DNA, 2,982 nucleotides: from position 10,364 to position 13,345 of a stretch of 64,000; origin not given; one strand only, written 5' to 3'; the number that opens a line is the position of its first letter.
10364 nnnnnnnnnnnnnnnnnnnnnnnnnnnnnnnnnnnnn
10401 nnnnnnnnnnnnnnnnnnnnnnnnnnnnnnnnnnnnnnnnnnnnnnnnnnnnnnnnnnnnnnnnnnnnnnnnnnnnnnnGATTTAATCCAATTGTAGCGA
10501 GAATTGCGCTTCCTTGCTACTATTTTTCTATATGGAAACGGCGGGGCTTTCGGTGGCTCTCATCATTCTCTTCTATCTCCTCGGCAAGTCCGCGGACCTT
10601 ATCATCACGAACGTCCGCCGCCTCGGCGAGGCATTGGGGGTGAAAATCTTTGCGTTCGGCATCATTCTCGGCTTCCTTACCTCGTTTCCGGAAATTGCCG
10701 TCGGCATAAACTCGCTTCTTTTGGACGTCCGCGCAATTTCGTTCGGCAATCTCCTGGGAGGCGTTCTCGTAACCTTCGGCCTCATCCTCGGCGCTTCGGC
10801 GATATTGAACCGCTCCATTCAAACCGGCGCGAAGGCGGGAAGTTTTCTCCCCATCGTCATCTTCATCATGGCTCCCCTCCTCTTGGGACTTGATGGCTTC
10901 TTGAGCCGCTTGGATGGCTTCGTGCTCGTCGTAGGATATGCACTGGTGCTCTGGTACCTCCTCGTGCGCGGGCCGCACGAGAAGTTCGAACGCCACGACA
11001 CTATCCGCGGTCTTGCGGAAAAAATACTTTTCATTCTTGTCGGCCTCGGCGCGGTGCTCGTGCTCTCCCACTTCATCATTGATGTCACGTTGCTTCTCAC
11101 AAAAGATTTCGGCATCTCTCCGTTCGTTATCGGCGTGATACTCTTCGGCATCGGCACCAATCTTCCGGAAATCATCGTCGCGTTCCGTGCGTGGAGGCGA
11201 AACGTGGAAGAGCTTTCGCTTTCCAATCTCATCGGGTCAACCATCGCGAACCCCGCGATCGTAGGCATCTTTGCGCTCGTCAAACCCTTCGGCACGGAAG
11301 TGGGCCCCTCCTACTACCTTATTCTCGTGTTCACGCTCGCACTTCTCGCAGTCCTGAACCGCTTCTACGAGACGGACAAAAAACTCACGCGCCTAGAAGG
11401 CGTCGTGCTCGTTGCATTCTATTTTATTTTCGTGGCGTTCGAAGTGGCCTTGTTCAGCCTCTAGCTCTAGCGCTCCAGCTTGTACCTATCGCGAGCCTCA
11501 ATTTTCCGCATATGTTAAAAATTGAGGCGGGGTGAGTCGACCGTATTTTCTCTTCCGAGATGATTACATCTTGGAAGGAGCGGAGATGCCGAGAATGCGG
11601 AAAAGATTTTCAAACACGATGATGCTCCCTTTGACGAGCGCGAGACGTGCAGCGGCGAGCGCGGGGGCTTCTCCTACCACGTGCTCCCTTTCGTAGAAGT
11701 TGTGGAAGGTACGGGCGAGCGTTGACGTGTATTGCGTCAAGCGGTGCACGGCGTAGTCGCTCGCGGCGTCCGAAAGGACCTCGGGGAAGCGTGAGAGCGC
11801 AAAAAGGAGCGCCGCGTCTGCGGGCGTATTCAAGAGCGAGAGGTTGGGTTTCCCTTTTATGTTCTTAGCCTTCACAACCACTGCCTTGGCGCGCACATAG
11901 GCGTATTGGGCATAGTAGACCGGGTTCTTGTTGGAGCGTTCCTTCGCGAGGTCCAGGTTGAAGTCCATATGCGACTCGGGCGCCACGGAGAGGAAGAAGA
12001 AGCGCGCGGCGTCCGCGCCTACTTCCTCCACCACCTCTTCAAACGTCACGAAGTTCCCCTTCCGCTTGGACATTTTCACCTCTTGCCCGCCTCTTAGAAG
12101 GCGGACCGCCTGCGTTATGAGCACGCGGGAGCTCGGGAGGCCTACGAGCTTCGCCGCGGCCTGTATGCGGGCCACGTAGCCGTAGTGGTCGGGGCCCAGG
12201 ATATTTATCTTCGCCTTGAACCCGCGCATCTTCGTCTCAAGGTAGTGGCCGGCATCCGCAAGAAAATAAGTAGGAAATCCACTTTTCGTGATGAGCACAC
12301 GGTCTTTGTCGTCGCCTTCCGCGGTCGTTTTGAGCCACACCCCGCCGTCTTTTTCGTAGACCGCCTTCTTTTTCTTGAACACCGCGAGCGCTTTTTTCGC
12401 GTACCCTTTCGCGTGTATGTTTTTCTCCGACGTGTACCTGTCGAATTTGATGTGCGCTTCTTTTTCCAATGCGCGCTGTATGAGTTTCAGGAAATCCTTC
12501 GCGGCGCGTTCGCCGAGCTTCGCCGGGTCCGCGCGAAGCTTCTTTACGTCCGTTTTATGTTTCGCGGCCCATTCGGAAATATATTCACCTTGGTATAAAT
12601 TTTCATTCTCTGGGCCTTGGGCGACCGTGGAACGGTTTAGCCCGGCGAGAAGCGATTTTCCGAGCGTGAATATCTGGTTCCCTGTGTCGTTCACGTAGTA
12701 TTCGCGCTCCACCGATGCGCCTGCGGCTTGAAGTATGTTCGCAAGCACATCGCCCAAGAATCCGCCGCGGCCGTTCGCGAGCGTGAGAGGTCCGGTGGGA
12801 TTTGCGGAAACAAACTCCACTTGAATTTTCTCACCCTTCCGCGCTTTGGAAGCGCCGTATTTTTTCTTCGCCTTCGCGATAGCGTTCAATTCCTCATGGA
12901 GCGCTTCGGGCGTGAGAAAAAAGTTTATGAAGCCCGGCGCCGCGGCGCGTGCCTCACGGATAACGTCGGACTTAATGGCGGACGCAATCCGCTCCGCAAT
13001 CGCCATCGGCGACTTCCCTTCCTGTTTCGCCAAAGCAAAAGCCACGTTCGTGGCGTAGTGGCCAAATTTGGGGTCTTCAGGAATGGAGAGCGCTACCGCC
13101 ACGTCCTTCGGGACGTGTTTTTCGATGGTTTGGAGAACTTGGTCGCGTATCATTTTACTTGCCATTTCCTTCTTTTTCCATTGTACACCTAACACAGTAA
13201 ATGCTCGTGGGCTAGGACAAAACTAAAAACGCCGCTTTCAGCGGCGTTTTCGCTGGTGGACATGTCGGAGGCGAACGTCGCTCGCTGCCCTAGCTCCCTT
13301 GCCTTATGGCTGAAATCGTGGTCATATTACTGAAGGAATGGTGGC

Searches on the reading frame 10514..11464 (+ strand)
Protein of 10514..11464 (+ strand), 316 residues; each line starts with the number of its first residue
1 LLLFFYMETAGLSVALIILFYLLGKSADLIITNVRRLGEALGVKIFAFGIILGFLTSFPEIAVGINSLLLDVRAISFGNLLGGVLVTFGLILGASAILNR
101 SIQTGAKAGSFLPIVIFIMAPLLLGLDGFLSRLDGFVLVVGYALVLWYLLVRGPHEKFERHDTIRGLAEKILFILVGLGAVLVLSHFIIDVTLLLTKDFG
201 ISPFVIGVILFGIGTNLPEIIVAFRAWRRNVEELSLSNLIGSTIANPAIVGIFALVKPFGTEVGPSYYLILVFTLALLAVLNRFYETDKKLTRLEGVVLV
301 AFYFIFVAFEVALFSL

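Call 61: search_protein_families(library=pfam, proteins=[window:10514-11464:+], max_evalue=0.00001)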
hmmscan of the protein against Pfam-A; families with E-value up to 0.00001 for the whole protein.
window:10514-11464:+ (316 aa): 1 family
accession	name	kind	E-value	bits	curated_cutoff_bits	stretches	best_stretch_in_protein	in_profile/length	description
PF01699.29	Na_Ca_ex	-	5.6e-33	114.5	24.9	2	171-309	3-148/151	Sodium/calcium exchanger protein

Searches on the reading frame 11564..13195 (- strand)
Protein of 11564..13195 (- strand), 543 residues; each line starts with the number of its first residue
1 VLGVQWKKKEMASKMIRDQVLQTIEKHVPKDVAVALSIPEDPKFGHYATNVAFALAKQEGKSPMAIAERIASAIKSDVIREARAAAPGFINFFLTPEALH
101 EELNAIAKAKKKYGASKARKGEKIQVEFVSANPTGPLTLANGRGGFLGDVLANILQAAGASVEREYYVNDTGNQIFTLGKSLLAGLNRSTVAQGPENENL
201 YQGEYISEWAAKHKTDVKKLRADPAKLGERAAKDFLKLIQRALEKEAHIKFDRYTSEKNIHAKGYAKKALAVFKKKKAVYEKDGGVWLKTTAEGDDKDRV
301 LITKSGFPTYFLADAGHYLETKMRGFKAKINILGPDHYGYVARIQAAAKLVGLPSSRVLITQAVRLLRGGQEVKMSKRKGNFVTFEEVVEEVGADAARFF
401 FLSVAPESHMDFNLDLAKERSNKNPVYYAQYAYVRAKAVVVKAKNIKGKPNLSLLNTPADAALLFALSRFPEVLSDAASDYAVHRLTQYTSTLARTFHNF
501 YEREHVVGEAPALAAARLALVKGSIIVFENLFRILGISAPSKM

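Call 32: search_protein_families(library=pfam, proteins=[window:11564-13195:-], max_evalue=0.00001)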
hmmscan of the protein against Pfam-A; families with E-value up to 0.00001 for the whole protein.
window:11564-13195:- (543 aa): 5 families
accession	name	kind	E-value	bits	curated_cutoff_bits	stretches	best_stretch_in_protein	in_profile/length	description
PF05746.21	DALR_1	-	6.9e-26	91.1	22.3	1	430-543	2-117/117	DALR anticodon binding domain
PF03485.21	Arg_tRNA_synt_N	-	2.3e-19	70.2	21.5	1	16-94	3-85/85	Arginyl tRNA synthetase N terminal domain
PF00750.26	tRNA-synt_1d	-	5e-10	39.3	23.3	1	105-392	4-298/349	tRNA synthetases class I (R), catalytic domain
PF09334.17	tRNA-synt_1g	-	4.3e-07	29.5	20.1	0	372-424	325-378/391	tRNA synthetases class I (M)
PF00133.28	tRNA-synt_1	-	6.8e-06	25.5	22.7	0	356-406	360-407/414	tRNA synthetases class I (I, L, M and V)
